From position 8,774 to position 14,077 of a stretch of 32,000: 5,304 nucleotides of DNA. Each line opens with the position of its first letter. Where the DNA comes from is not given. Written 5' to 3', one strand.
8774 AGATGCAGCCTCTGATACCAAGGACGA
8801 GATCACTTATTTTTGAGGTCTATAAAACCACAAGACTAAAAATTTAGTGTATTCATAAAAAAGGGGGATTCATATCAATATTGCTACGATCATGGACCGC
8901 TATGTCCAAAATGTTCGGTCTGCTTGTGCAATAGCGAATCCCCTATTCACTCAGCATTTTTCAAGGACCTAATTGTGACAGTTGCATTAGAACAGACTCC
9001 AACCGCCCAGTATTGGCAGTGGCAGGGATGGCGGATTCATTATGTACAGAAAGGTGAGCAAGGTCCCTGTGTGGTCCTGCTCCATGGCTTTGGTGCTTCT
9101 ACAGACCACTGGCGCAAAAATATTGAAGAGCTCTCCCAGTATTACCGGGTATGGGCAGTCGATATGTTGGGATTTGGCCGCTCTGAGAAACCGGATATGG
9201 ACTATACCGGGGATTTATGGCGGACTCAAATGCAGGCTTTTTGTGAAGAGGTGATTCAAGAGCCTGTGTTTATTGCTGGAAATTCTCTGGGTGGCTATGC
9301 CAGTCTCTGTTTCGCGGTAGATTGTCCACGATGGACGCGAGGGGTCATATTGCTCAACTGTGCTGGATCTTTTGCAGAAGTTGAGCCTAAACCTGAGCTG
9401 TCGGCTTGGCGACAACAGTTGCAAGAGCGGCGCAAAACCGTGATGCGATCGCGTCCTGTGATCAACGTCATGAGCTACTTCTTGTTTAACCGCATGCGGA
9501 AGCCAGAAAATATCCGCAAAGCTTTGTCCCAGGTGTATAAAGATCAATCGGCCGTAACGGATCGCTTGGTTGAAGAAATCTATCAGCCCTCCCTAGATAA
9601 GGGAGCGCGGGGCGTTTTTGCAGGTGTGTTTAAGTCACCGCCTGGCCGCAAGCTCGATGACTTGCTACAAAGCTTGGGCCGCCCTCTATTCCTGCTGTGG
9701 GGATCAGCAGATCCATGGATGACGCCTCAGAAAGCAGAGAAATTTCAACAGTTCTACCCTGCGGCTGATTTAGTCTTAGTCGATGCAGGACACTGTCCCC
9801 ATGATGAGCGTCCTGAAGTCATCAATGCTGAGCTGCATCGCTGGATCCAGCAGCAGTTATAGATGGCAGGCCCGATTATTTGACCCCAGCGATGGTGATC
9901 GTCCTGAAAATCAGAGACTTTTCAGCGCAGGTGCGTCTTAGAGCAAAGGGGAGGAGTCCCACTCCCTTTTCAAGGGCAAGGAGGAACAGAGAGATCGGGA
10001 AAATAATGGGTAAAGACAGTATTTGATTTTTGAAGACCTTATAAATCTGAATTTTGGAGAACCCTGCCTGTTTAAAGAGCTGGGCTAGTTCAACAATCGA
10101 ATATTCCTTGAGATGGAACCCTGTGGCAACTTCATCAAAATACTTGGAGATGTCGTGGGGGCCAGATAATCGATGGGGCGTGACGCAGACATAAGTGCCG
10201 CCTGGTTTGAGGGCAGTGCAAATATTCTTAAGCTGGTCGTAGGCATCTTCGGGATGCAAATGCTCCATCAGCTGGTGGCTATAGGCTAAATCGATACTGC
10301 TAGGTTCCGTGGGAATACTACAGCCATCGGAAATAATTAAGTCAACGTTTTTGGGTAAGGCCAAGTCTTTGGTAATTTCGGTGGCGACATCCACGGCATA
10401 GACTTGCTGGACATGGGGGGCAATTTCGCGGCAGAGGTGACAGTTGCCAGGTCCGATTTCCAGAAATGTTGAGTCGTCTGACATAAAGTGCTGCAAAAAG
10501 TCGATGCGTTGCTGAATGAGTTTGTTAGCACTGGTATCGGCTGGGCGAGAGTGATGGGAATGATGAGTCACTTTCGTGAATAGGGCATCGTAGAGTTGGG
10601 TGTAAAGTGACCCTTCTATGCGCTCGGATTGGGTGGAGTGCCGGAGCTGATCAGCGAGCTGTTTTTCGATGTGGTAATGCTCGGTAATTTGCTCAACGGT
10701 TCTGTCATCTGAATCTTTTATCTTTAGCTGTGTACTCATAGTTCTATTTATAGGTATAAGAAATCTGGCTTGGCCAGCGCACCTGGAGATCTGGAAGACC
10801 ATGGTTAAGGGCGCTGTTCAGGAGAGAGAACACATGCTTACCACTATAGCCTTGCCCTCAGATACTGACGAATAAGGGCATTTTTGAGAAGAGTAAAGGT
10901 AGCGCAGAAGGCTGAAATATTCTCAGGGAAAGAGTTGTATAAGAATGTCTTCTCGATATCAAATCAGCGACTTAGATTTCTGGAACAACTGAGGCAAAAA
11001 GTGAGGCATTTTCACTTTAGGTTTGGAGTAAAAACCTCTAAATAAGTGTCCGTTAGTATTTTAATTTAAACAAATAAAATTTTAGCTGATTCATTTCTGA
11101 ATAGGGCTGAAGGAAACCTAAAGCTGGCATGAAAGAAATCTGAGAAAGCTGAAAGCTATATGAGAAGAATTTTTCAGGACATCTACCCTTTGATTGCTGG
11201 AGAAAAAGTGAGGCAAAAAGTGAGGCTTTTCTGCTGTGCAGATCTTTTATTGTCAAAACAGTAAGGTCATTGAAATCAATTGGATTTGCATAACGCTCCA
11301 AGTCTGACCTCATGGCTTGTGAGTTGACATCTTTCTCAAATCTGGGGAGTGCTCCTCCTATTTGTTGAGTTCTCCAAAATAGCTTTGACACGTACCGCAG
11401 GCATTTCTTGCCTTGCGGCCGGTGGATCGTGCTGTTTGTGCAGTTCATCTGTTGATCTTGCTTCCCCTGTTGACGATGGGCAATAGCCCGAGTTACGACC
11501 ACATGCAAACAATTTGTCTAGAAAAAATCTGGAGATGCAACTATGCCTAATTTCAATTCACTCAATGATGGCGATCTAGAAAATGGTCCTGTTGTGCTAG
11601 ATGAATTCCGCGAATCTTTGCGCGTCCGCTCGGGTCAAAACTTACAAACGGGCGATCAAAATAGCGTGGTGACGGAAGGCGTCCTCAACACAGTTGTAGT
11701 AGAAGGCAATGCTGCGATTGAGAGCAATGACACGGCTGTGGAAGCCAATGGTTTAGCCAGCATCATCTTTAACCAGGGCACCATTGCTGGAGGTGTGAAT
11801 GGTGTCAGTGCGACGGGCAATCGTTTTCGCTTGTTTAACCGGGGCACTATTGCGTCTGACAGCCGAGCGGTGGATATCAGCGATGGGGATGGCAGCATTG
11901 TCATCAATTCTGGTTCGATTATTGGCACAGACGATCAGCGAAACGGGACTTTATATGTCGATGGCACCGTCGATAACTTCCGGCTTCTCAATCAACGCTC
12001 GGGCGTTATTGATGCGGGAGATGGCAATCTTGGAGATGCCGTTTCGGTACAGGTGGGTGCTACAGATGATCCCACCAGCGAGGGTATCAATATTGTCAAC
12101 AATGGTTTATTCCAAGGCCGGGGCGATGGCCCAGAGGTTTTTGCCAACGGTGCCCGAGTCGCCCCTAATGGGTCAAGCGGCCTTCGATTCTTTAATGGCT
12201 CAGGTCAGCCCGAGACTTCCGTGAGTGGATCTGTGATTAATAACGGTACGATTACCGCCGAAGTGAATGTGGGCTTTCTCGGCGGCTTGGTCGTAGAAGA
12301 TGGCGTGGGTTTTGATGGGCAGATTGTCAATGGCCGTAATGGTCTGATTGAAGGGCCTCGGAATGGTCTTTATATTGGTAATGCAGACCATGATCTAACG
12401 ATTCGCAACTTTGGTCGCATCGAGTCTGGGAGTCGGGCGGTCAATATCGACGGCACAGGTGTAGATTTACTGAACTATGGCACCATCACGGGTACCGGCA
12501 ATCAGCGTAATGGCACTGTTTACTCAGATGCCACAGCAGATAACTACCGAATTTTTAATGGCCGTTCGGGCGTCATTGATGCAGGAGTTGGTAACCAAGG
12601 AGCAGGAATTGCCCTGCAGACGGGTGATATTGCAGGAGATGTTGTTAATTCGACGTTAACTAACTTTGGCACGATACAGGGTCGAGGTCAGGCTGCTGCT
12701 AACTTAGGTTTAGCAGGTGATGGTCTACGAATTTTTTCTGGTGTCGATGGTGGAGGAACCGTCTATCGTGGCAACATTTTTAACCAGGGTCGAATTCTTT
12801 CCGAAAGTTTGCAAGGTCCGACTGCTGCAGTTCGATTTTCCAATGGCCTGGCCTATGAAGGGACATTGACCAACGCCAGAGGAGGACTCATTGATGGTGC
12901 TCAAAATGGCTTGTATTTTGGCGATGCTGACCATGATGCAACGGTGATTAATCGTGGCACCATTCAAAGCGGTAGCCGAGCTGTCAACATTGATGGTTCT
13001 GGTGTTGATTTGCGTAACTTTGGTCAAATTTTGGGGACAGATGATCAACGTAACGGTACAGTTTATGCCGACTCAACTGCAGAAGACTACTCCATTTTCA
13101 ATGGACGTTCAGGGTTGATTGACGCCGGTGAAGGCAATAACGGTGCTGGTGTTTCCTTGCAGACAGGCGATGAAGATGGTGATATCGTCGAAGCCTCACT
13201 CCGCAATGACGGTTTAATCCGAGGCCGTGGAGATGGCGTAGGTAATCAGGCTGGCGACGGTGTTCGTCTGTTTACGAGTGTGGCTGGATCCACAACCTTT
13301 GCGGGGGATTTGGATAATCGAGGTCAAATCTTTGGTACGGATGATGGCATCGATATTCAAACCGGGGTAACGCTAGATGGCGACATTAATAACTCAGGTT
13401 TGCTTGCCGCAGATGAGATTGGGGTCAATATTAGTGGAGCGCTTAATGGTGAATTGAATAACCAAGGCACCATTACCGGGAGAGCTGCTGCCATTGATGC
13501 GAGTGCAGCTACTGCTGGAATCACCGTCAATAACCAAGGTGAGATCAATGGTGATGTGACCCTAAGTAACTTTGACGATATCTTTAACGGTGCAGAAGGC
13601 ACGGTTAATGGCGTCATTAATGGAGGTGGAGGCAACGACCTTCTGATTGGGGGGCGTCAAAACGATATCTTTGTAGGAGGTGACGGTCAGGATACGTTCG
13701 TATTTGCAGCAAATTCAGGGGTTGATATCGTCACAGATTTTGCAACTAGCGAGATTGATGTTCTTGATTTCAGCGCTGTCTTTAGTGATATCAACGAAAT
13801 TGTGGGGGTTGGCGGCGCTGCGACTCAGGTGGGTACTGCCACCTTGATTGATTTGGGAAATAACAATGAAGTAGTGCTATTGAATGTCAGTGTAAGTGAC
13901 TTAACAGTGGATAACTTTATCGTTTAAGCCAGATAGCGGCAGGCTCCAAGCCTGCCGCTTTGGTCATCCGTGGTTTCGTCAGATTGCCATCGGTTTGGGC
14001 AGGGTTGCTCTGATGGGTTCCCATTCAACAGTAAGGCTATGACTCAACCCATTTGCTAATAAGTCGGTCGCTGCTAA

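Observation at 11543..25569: Self-contained T1SS island: two divergent RTX-type cargo genes flank a PPIase-ABC-HlyD operon and a pair of unknown small ORFs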

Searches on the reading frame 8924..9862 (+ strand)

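Call 3: search_protein_families(library=pfam, proteins=[window:8924-9862:+], max_evalue=0.01)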
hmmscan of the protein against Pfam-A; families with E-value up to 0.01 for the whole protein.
window:8924-9862:+ (312 aa): 6 families
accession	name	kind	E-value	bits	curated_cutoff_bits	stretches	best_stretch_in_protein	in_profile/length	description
PF00561.26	Abhydrolase_1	-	8.1e-24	85.1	25.8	1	48-297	1-245/245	alpha/beta hydrolase fold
PF12697.13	Abhydrolase_6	-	1.6e-23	84.9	26.3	1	50-302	1-216/217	Alpha/beta hydrolase family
PF12146.15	Hydrolase_4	-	9.4e-15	55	27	1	49-287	6-226/239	Serine aminopeptidase, S33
PF06821.19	Ser_hydrolase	-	0.00013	22.4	22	0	51-166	2-109/172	Serine hydrolase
PF02230.22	Abhydrolase_2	-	0.004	17.4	23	0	45-65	12-32/217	Phospholipase/Carboxylesterase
PF10230.15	LIDHydrolase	-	0.0092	16.2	27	0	162-293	123-259/262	Lipid-droplet associated hydrolase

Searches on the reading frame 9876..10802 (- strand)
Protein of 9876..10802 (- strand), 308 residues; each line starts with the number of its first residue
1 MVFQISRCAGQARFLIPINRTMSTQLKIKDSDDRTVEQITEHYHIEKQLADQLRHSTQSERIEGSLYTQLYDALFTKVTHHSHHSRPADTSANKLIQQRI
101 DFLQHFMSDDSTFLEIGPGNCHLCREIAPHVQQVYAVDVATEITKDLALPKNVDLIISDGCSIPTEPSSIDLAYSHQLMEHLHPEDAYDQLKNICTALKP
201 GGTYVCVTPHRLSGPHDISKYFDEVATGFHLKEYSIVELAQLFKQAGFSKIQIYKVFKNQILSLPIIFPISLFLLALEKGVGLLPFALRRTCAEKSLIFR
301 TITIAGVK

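Call 3: search_protein_families(library=pfam, proteins=[window:9876-10802:-], max_evalue=0.01)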
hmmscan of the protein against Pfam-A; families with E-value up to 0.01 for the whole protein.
window:9876-10802:- (308 aa): 6 families
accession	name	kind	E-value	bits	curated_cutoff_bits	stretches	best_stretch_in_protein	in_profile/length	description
PF13489.12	Methyltransf_23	-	3.4e-12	46.8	27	1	95-252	8-163/164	Methyltransferase domain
PF08241.18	Methyltransf_11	-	9e-12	45.9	21.2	1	114-206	1-95/95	Methyltransferase domain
PF13649.12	Methyltransf_25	-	6.8e-11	43.2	27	1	114-202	2-97/97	Methyltransferase domain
PF08242.18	Methyltransf_12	-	1.9e-06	28.9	30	1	114-203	1-97/98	Methyltransferase domain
PF13847.12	Methyltransf_31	-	0.00026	21.1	27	1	109-210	3-113/145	Methyltransferase domain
PF05219.18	DREV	-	0.0024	17.5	26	1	109-151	94-136/265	DREV methyltransferase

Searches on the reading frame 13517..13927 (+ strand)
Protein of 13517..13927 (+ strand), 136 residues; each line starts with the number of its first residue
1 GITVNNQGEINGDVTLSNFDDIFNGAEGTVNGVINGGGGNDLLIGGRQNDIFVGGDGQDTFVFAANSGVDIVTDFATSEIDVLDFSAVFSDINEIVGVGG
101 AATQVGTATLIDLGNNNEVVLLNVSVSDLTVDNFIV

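Call 83: search_protein_families(library=pfam, proteins=[window:13517-13927:+], max_evalue=5)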
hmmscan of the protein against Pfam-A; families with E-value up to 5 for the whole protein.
window:13517-13927:+ (136 aa): 2 families
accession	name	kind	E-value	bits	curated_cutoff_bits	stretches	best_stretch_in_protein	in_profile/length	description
PF00353.25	HemolysinCabind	-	4.7e-05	23.7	23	1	32-60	7-35/36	RTX calcium-binding nonapeptide repeat (4 copies)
PF21735.3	RtxA_C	-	1.9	9.1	30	0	54-62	1-9/18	C-terminal repeat from RTX toxins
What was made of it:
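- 11543..13927 (+): Cargo 1. A 794-aa Gly/Asn/Asp-rich beta-strand-repeat protein with no Cys, one short RTX block (aa ~686-722) and a C-terminal ............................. tail. Putative T1SS substrate. In call 83 the C-terminal 136 aa pass PF00353 (23.7/23) and match serralysin/PueAB/SMc04171 C-termini.
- Checked: Its C-terminal 136 aa scanned alone just pass PF00353 (23.7 vs 23 bits; call 83).
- Cargo 1's C-terminus passes PF00353 and matches the C-termini of T1SS-secreted enzymes (call 83).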

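Call 84: search_protein_families(library=ncbifam, proteins=[window:13517-13927:+], max_evalue=1)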
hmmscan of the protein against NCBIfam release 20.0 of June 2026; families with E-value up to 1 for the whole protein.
window:13517-13927:+ (136 aa): 8 families
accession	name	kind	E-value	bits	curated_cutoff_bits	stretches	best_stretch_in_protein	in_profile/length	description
NF052454.1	BtaGlycanEglC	equivalog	4e-12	45.8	700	1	30-134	108-208/459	endo-1,3-1,4-beta-glycanase EglC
NF046115.1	Ca_rpt_SMc04171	equivalog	6.5e-10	38.8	625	1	16-135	447-572/574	SMc04171 family calcium-binding repeat protein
NF050046.1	PueAB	exception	4.6e-08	31.9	670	1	21-136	506-615/616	polyurethane esterase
NF033943.0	RTX_toxin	subfamily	4.9e-08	31.6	1000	1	20-88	760-825/930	RTX family hemolysin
NF035945.1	Zn_serralysin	subfamily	3.1e-07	30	500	1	20-135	328-447/462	serralysin family metalloprotease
NF053766.1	ZapA_metallo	exception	5.7e-05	22.3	940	1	11-91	338-421/483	ZapA family metalloprotease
NF033203.1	entero_EhxA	exception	0.00013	20.2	2000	1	27-92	797-862/997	enterohemolysin EhxA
NF051884.1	ProteaseSapA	equivalog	0.0052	15.5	1200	1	8-101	307-399/644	protease SapA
